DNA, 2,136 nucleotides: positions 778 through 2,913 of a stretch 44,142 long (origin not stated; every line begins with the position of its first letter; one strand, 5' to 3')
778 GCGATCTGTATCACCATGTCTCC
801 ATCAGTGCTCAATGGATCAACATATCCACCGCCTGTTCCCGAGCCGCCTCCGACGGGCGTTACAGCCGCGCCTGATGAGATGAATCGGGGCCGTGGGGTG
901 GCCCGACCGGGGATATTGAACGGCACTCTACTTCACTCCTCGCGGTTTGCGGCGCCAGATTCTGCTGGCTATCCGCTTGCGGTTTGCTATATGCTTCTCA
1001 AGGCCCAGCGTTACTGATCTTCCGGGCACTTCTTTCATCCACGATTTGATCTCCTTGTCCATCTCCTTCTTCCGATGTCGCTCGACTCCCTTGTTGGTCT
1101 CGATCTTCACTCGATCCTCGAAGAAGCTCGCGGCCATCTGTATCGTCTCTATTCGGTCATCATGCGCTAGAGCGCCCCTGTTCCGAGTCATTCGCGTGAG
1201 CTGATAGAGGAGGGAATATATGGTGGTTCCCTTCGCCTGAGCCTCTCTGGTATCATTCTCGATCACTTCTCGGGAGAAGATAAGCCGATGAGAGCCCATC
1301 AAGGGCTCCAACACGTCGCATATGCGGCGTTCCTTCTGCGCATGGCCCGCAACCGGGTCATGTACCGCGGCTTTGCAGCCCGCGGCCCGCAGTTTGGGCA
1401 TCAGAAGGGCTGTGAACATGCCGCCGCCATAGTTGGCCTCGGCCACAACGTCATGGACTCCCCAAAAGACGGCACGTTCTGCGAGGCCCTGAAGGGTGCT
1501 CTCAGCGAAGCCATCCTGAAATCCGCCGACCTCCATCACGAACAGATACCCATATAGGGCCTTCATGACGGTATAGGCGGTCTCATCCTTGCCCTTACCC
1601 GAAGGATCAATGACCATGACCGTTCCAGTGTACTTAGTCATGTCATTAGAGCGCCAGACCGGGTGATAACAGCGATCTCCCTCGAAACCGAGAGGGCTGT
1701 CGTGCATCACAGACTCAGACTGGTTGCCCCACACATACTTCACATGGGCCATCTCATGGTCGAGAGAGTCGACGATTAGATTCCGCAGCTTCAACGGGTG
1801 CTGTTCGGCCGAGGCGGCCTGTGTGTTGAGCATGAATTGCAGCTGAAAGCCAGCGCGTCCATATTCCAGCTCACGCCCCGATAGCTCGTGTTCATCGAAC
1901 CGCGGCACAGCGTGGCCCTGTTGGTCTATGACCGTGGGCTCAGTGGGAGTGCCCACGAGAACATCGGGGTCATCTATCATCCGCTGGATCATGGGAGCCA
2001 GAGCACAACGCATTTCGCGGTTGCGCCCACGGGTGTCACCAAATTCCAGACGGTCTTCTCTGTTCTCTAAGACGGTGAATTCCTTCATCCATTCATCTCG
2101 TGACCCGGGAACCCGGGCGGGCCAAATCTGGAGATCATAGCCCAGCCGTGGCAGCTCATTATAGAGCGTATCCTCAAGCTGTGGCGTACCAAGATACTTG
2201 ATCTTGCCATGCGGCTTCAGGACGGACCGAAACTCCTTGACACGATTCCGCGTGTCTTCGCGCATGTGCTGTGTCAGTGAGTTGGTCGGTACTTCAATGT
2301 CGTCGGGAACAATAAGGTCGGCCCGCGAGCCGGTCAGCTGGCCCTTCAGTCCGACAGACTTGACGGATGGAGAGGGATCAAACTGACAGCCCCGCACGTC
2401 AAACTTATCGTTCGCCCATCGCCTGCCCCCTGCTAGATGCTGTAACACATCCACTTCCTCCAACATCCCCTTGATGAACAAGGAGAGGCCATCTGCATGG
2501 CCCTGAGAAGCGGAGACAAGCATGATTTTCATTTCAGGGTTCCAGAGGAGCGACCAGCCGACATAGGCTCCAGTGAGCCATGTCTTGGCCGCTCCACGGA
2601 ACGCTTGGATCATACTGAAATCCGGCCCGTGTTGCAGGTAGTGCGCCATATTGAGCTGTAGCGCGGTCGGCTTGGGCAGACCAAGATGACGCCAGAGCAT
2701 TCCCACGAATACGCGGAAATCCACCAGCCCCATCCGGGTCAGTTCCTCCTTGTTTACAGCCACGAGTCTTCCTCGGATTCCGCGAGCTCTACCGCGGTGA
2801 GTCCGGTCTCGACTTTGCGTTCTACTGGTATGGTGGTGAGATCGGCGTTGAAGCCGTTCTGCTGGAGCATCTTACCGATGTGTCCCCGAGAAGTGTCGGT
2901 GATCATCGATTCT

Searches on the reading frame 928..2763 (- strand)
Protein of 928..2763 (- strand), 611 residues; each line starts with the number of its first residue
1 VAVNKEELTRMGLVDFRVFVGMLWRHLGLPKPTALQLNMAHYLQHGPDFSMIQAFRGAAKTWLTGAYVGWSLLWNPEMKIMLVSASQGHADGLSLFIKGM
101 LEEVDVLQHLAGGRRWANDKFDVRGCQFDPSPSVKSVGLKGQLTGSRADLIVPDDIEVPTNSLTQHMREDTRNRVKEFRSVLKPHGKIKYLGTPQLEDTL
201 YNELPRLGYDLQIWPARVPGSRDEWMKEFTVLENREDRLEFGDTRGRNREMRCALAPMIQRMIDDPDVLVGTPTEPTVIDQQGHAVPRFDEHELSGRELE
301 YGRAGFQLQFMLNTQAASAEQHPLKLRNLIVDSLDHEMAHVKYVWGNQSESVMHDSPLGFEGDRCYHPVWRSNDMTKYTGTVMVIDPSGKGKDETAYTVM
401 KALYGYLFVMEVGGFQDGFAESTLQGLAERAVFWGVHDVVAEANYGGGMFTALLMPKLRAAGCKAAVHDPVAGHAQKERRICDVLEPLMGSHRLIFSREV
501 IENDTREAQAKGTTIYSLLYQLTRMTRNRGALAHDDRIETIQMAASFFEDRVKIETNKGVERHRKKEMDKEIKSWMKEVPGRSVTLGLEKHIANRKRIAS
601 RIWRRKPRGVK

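Call 34: search_protein_families(library=pfam, proteins=[window:928-2763:-], max_evalue=0.01)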
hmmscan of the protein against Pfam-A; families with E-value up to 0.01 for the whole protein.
window:928-2763:- (611 aa): 1 family
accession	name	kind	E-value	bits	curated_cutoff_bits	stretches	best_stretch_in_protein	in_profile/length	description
PF22530.2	Terminase-T7_RNaseH-like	-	7.8e-32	110.2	27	1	385-494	1-108/108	Terminase Bacteriophage T7, Ribonuclease H-like domain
